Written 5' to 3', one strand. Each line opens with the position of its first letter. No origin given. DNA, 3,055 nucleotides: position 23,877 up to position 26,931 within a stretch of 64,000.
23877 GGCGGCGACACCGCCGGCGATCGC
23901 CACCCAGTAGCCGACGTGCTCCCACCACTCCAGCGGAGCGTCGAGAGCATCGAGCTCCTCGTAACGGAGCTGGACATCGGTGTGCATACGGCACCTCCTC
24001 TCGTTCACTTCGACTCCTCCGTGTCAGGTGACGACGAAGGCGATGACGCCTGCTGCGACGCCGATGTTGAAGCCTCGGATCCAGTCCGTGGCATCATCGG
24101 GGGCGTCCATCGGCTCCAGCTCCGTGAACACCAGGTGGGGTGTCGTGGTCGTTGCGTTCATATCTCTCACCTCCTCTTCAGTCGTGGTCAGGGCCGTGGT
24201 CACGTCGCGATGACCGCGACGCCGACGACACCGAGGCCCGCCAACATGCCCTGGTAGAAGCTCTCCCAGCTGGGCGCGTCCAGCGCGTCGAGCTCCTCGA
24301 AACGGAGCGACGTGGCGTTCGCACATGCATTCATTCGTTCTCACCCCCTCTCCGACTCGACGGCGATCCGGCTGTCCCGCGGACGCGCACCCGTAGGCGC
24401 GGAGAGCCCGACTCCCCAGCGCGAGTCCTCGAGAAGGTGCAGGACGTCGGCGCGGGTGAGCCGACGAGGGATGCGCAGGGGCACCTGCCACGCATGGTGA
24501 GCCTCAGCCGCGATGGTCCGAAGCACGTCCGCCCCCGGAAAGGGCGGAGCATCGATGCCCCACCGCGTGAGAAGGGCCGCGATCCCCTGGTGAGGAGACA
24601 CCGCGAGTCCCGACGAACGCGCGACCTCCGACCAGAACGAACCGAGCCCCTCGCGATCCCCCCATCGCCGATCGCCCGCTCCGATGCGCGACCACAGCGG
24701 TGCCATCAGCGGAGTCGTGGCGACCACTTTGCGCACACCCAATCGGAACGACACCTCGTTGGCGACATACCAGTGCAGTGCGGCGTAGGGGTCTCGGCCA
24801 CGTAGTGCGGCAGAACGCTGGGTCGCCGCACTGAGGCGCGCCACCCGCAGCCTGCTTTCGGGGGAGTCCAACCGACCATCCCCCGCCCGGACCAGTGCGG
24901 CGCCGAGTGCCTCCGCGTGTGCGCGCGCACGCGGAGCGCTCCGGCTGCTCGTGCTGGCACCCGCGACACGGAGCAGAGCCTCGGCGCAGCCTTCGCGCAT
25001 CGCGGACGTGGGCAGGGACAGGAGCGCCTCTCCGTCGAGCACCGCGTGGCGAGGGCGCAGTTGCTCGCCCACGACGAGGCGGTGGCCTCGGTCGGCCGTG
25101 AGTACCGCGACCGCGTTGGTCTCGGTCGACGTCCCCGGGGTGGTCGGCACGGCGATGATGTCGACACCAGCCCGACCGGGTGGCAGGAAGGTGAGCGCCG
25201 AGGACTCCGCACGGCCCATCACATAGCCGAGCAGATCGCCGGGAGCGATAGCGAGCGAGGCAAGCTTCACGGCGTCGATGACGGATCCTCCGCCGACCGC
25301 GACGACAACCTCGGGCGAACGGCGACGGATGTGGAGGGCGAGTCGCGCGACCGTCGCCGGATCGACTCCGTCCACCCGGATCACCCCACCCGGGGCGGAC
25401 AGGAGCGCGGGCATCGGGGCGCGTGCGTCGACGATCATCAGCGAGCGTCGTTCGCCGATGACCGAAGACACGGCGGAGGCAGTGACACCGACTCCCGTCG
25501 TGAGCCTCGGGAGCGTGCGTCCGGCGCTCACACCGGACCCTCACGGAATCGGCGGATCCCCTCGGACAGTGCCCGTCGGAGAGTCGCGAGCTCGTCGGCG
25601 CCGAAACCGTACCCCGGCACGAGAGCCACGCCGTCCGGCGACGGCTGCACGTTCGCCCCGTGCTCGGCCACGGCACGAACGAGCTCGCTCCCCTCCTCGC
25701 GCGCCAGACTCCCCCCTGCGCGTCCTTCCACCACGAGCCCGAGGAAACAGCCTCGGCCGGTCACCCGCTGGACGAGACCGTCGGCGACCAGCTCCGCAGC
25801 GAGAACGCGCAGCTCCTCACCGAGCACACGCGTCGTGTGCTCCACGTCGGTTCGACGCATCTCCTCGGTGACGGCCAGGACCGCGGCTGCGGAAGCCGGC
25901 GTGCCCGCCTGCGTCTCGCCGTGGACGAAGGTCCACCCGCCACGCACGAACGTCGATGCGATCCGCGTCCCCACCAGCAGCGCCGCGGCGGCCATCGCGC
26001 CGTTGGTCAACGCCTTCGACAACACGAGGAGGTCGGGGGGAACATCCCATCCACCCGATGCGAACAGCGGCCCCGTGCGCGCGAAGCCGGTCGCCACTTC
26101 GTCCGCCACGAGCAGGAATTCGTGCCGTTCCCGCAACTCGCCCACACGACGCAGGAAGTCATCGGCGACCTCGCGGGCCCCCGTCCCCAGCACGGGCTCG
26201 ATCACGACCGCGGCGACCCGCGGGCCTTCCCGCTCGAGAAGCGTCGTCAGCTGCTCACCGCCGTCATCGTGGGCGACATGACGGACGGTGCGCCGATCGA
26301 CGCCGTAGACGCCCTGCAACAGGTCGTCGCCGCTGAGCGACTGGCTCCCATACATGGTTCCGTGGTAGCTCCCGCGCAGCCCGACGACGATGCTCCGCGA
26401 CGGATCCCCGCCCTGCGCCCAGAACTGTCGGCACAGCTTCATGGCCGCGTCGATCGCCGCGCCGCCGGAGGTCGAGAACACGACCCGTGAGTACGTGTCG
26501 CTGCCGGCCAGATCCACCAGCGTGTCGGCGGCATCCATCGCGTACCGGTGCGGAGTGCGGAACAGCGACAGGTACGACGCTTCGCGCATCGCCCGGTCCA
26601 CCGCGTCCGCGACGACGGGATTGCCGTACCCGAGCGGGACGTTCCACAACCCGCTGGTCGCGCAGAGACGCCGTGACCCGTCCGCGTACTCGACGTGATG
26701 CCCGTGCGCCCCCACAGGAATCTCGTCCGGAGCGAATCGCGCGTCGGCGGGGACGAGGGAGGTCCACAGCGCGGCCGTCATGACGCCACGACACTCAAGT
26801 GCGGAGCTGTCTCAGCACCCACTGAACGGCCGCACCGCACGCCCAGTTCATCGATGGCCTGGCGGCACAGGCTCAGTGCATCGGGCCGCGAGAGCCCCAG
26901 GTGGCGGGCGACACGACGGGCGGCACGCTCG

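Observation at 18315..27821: Complete daptide-type RiPP biosynthetic gene cluster: a 12-gene, translationally coupled minus-strand operon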

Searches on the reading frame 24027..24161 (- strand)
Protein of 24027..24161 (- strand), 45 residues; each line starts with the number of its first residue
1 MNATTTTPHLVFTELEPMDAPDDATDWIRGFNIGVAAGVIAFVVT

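Call 5: search_protein_families(library=ncbifam, proteins=[window:24027-24161:-], max_evalue=0.01)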
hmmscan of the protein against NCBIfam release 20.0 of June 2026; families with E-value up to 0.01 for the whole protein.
seq(45 aa): 3 families
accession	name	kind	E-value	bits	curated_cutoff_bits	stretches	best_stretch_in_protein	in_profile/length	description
NF041806.1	daptide_Mpa2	equivalog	1.5e-17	63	40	1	4-41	2-39/41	MpaA2 family daptide-type RiPP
NF041808.1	daptide_123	subfamily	2.8e-13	49.4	25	1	10-42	2-36/37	daptide-type RiPP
NF041805.1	daptide_Mpa1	equivalog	0.0042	16.6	40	1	1-21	1-20/44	MpaA1 family daptide-type RiPP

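Call 6: search_protein_families(library=pfam, proteins=[window:24027-24161:-], max_evalue=0.01)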
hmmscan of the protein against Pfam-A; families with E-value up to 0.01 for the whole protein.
seq(45 aa): 0 families

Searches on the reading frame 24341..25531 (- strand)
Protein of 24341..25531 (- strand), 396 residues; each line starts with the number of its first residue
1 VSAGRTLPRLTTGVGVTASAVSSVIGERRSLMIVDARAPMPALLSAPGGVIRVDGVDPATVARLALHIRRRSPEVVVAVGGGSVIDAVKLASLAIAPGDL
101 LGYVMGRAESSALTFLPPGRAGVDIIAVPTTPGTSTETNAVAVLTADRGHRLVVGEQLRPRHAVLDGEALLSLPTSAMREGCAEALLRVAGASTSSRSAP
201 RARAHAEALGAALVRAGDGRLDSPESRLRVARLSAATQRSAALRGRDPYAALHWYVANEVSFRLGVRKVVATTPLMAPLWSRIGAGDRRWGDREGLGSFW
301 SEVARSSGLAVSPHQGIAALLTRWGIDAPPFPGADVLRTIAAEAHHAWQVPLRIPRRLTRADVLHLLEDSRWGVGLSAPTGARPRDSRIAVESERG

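Call 5: search_protein_families(library=ncbifam, proteins=[window:24341-25531:-], max_evalue=0.01)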
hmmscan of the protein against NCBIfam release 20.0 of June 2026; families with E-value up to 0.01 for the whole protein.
window:24341-25531:- (396 aa): 15 families
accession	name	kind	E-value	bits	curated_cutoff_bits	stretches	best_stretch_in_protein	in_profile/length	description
NF041822.1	daptide_DH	equivalog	1.2e-84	284.3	300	1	57-370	41-362/363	daptide-type RiPP biosynthesis dehydogenase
NF058672.1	4HyButDHCUPNE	equivalog_domain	7.1e-11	41.9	500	1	64-201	76-210/378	4-hydroxybutyrate dehydrogenase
NF010378.0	PRK13805.1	equivalog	8.4e-10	37.1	951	1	59-196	528-670/872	bifunctional acetaldehyde-CoA/alcohol dehydrogenase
TIGR03405.1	Phn_Fe-ADH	equivalog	1.3e-09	37.3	423.7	1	69-180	77-186/355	iron-containing alcohol dehydrogenase PsrA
NF011998.0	PRK15454.1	equivalog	4.9e-08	32.1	556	1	67-200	101-228/395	ethanolamine utilization ethanol dehydrogenase EutG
TIGR02638.1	lactal_redase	equivalog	8.7e-07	28.1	523.15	1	72-178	86-188/379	lactaldehyde reductase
NF011717.0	PRK15138.1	equivalog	1.2e-06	27.8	645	1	68-241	81-253/387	alcohol dehydrogenase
NF053866.1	CholDhdGbsBBac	equivalog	2.2e-06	26.6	550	1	70-179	92-198/392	choline dehydrogenase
NF007911.0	PRK10624.1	equivalog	3.9e-06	26.1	537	1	72-186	87-197/382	lactaldehyde reductase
NF050025.1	SulfAcetaldRedSarD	equivalog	4.5e-06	25.8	700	1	73-179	88-188/385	sulfoacetaldehyde reductase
NF041833.1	Fe_ADH_ErcA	equivalog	6.8e-06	25.4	550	1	67-206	82-215/382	alcohol dehydrogenase-like regulatory protein ErcA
NF006941.0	PRK09423.1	subfamily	0.00056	18.8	336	0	60-91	72-103/367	glycerol dehydrogenase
NF007363.0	PRK09860.1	equivalog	0.00072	18.8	581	1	68-204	84-214/383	L-threonine dehydrogenase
NF002022.0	PRK00843.1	equivalog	0.0014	17.7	413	1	51-93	66-108/350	NAD(P)-dependent glycerol-1-phosphate dehydrogenase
NF053832.1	GlycoaldRedHalo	equivalog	0.002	17.3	550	0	121-201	107-188/363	glycolaldehyde reductase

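Call 6: search_protein_families(library=pfam, proteins=[window:24341-25531:-], max_evalue=0.01)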
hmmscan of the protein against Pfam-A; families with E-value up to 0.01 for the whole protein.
window:24341-25531:- (396 aa): 2 families
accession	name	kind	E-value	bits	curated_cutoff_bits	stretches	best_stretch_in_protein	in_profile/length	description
PF00465.25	Fe-ADH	-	1.2e-18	67.7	31.3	1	59-166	67-167/168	Iron-containing alcohol dehydrogenase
PF13685.12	Fe-ADH_2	-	2.6e-05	24.7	28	1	56-93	58-95/149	Iron-containing alcohol dehydrogenase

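Call 47: search_solved_structures(query=window:24341-25531:-, max_evalue=0.001)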
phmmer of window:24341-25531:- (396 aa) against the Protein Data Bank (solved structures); distinct sequences matched with E-value up to 0.001: 16.
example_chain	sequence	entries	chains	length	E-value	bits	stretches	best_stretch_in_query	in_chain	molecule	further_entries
9knp_A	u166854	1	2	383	3.8e-09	39.5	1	61-231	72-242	375aa long hypothetical alchol dehydrogenase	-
9jx4_A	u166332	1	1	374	3.1e-07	33.2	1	59-195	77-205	Aldehyde-alcohol dehydrogenase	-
6jko_A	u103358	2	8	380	8.9e-07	31.7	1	61-178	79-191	Methanol dehydrogenase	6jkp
6c75_A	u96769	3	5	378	2.7e-06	30.1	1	65-205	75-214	Alcohol dehydrogenase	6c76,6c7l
9ldl_C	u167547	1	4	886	5.3e-06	29.1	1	60-205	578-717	Aldehyde dehydrogenase family protein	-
4qgs_A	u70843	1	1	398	7.5e-06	28.6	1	52-280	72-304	Alcohol dehydrogenase YqhD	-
7dag_A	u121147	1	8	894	1.1e-05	28.1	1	60-189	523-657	Aldehyde-alcohol dehydrogenase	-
1oj7_A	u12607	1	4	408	1.7e-05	27.5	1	52-270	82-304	HYPOTHETICAL OXIDOREDUCTASE YQHD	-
13he_A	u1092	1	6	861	1.7e-05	27.4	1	67-193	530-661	Aldehyde-alcohol dehydrogenase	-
8uhw_A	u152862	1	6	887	1.8e-05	27.3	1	67-192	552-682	Aldehyde-alcohol dehydrogenase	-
6scg_A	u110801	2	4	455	3.8e-05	26.3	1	69-192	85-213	Aldehyde-alcohol dehydrogenase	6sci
1vlj_A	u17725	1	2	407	4.3e-05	26.1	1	52-227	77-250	NADH-dependent butanol dehydrogenase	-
6tqh_A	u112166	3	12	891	0.0001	24.9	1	69-192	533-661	Aldehyde-alcohol dehydrogenase | Bifunctional aldehyde-alcohol dehydrogenase AdhE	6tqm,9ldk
6ahc_A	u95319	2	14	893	0.0001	24.9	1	69-192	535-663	Aldehyde-alcohol dehydrogenase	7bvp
8zwd_B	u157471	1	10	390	0.00015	24.3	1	69-192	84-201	NAD(P)-dependent methanol dehydrogenase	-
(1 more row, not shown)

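Call 63: search_solved_structures(query=window:24341-25531:-, max_evalue=0.00001, show_alignments=4)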
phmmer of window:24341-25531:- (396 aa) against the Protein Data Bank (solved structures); distinct sequences matched with E-value up to 0.00001: 6.
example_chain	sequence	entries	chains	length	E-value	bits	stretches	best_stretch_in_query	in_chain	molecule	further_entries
9knp_A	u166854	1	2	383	3.8e-09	39.5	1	61-231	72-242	375aa long hypothetical alchol dehydrogenase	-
9jx4_A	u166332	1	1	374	3.1e-07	33.2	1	59-195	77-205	Aldehyde-alcohol dehydrogenase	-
6jko_A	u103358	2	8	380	8.9e-07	31.7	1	61-178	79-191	Methanol dehydrogenase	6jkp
6c75_A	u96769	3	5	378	2.7e-06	30.1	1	65-205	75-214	Alcohol dehydrogenase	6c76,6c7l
9ldl_C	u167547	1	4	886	5.3e-06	29.1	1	60-205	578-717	Aldehyde dehydrogenase family protein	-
4qgs_A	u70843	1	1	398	7.5e-06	28.6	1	52-280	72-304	Alcohol dehydrogenase YqhD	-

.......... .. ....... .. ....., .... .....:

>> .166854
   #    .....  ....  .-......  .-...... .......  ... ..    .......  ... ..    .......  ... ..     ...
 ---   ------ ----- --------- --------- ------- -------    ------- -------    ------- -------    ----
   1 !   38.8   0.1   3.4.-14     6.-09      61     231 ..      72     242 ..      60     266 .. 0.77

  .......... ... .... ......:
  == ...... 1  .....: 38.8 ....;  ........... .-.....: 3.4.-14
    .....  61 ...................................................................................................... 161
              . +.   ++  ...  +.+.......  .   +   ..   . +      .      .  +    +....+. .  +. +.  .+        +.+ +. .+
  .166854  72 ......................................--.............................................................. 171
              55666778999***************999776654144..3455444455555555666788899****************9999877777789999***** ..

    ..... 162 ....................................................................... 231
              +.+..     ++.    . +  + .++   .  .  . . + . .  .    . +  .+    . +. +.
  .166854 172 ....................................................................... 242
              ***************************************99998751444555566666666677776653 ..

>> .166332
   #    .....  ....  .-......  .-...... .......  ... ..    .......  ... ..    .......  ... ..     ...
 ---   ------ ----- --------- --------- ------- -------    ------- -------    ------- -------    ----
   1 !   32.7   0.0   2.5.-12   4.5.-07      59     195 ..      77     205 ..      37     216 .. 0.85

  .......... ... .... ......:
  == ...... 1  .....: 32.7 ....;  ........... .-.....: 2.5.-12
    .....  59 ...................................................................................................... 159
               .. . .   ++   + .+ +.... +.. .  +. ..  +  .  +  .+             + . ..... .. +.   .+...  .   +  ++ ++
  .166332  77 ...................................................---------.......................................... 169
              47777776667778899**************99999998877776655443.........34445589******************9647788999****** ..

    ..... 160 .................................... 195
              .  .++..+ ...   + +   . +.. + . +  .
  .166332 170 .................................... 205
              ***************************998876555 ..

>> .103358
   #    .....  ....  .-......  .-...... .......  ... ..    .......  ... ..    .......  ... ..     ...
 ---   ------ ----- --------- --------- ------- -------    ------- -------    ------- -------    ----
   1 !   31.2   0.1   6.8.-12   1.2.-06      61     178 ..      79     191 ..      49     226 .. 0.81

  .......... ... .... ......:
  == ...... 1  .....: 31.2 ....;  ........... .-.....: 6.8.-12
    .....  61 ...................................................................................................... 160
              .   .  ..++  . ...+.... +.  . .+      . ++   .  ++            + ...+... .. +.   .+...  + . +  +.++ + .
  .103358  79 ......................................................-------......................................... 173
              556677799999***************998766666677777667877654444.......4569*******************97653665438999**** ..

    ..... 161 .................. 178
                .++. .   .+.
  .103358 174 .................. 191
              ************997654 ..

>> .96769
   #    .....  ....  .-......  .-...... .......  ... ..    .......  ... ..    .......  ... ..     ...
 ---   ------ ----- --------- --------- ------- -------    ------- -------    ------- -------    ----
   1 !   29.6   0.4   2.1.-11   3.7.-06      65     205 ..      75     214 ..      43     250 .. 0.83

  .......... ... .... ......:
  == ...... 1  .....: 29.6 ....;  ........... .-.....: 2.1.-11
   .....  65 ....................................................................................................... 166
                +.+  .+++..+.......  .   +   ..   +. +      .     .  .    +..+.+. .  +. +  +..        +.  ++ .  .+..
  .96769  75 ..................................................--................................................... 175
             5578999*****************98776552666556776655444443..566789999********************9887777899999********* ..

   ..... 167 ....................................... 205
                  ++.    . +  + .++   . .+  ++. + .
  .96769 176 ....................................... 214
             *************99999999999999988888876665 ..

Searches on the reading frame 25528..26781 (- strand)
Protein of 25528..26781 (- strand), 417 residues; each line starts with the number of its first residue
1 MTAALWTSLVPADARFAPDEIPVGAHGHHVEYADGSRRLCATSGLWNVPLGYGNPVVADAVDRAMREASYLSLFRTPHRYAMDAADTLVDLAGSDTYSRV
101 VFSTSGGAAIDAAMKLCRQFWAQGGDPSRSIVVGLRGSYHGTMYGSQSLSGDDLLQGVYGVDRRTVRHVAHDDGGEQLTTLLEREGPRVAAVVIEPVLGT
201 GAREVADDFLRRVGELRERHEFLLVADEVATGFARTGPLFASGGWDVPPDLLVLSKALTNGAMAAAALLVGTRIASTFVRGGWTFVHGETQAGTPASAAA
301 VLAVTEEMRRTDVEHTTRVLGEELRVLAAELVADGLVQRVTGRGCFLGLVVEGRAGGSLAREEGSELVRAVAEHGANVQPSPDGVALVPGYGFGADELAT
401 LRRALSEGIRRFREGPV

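Call 5: search_protein_families(library=ncbifam, proteins=[window:25528-26781:-], max_evalue=0.01)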
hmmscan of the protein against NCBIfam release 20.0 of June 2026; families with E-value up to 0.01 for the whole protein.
window:25528-26781:- (417 aa): 69 families (the best 25 are shown)
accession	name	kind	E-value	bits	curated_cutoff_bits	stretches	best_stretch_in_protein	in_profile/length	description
NF041821.1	daptide_amino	equivalog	2.4e-159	530.3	450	1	6-409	1-404/405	daptide-type RiPP biosynthesis aminotransferase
NF005683.0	PRK07481.1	subfamily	2.1e-64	218.2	575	1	10-412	20-450/453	hypothetical protein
TIGR00508.1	bioA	equivalog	1.5e-61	208.2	405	1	24-408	19-417/419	adenosylmethionine--8-amino-7-oxononanoate transaminase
NF004624.0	PRK05964.1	equivalog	3.2e-57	194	494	1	15-412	24-425/427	adenosylmethionine--8-amino-7-oxononanoate transaminase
NF005102.0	PRK06541.1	equivalog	4.3e-54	183.8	574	1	22-369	38-405/460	aspartate aminotransferase family protein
NF005682.0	PRK07480.1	subfamily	1.5e-52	178.8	510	1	23-350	40-386/459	aminotransferase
NF052567.1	OmAmTferAptACaul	equivalog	9.2e-50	169.6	500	1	23-409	23-428/431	omega-aminotransferase AptA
NF002874.0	PRK03244.1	equivalog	4.2e-47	160.8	457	1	24-407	31-390/399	acetylornithine transaminase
NF004767.0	PRK06105.1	subfamily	3.9e-46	157.5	517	1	25-406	37-444/460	aminotransferase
NF005685.0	PRK07483.1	equivalog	2.7e-45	155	485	1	21-351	15-366/444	aspartate aminotransferase family protein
TIGR00707.1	argD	subfamily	9.9e-45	153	410.05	1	25-356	16-334/381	acetylornithine/succinylornithine family transaminase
NF005940.0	PRK07986.1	equivalog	1.3e-43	149.1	625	1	24-410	31-422/429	adenosylmethionine--8-amino-7-oxononanoate transaminase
NF002325.0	PRK01278.1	subfamily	3.2e-42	144.6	372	1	26-355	21-340/395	acetylornithine transaminase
NF005375.0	PRK06917.1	equivalog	3.6e-41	141.3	535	1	25-381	21-400/448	aspartate aminotransferase family protein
NF005447.0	PRK07036.1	equivalog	3.9e-41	141.2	618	1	23-344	40-383/468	aminotransferase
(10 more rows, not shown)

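Call 6: search_protein_families(library=pfam, proteins=[window:25528-26781:-], max_evalue=0.01)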
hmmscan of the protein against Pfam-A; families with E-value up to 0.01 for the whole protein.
window:25528-26781:- (417 aa): 1 family
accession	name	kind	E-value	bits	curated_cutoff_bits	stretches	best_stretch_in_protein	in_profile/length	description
PF00202.27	Aminotran_3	-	2e-58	198.5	30.5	1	25-405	16-399/403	Aminotransferase class-III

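Call 16: find_encoding_contigs(protein=window:25528-26781:-, flank=10000, max_places=6)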
Protein window:25528-26781:- (417 aa): no gene with exactly this product is on record in the collection.
